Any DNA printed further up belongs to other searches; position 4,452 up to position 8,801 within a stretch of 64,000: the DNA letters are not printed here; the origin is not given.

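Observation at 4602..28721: T6SS locus with non-canonical layout and no ClpV/Fha in the window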

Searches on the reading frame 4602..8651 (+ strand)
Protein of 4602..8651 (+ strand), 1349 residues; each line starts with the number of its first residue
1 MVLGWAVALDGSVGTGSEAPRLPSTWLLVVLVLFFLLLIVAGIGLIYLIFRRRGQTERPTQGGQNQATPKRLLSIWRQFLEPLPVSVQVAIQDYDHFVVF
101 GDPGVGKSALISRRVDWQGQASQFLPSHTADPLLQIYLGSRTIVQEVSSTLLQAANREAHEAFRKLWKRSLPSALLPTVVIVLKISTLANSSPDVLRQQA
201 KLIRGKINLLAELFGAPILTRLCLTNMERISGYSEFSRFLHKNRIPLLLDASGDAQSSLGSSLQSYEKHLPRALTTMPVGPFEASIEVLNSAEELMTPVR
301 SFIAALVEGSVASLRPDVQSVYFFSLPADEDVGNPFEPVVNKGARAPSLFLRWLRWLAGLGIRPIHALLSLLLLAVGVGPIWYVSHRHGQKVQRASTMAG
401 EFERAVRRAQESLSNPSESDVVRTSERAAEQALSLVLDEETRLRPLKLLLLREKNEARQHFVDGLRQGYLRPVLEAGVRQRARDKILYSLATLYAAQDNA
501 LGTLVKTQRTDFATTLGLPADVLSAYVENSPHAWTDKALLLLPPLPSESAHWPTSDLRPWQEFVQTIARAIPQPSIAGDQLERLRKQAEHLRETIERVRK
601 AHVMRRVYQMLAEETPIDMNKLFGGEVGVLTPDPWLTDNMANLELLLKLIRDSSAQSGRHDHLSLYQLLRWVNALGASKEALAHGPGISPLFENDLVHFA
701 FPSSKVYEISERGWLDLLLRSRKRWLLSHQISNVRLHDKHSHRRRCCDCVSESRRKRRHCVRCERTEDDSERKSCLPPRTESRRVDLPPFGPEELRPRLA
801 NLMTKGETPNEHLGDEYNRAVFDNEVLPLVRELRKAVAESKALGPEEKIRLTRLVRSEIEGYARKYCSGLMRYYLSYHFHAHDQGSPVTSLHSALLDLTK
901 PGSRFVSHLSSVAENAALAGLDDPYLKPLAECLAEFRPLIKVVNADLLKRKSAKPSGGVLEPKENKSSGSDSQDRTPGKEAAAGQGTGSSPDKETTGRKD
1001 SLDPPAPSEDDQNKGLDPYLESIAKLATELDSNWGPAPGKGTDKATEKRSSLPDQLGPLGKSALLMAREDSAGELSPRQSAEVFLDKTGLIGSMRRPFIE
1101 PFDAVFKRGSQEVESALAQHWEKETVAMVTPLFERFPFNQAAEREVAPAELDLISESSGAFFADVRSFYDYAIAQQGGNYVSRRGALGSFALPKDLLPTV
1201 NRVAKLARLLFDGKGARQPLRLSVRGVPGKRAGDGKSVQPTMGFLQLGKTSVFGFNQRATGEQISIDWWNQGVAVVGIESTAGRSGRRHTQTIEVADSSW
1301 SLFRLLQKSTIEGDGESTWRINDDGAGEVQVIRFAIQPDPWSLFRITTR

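Call 3: search_protein_families(library=pfam, proteins=[window:4602-8648:+], max_evalue=0.01)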
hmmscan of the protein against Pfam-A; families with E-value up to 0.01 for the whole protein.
window:4602-8648:+ (1349 aa): 3 families
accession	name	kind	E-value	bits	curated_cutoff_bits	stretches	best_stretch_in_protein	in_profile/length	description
PF14331.11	IcmF-related_N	-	1.3e-07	31.6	25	1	155-329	3-189/259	IcmF-related N-terminal domain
PF13401.12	AAA_22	-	0.00066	20.4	27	0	96-166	7-74/130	AAA domain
PF06744.18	IcmF_C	-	0.0067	17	26.7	0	1262-1319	32-87/106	Type VI secretion protein IcmF C2-like domain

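Call 5: search_protein_families(library=ncbifam, proteins=[window:4602-8648:+], max_evalue=0.1)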
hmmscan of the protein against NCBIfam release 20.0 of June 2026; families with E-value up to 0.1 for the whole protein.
window:4602-8648:+ (1349 aa): 3 families
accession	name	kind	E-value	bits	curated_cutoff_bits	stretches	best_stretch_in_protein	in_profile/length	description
TIGR03348.1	VI_IcmF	equivalog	8.9e-09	33.9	388.15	2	1110-1320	932-1135/1168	type VI secretion system membrane subunit TssM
NF038226.1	IcmF_IVB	equivalog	0.0026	15.7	1000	1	98-272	30-196/973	type IVB secretion system protein IcmF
NF042931.1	SAG1386_EF1546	equivalog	0.047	13.8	80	0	24-66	27-69/158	SAG1386/EF1546 family surface-associated protein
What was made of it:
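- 4602..8651 (+): TssM / IcmF-like (PdpB-position) inner-membrane subunit, with an intact Walker A motif (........). IcmF-related_N 31.6 bits, IcmF_C weak, TIGR03348 33.9 bits, far below its cutoff (calls 3, 5).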

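Call 81: find_encoding_contigs(protein=window:4602-8651:+, flank=10000, max_places=3)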
Protein window:4602-8651:+ (1349 aa): no gene with exactly this product is on record in the collection.
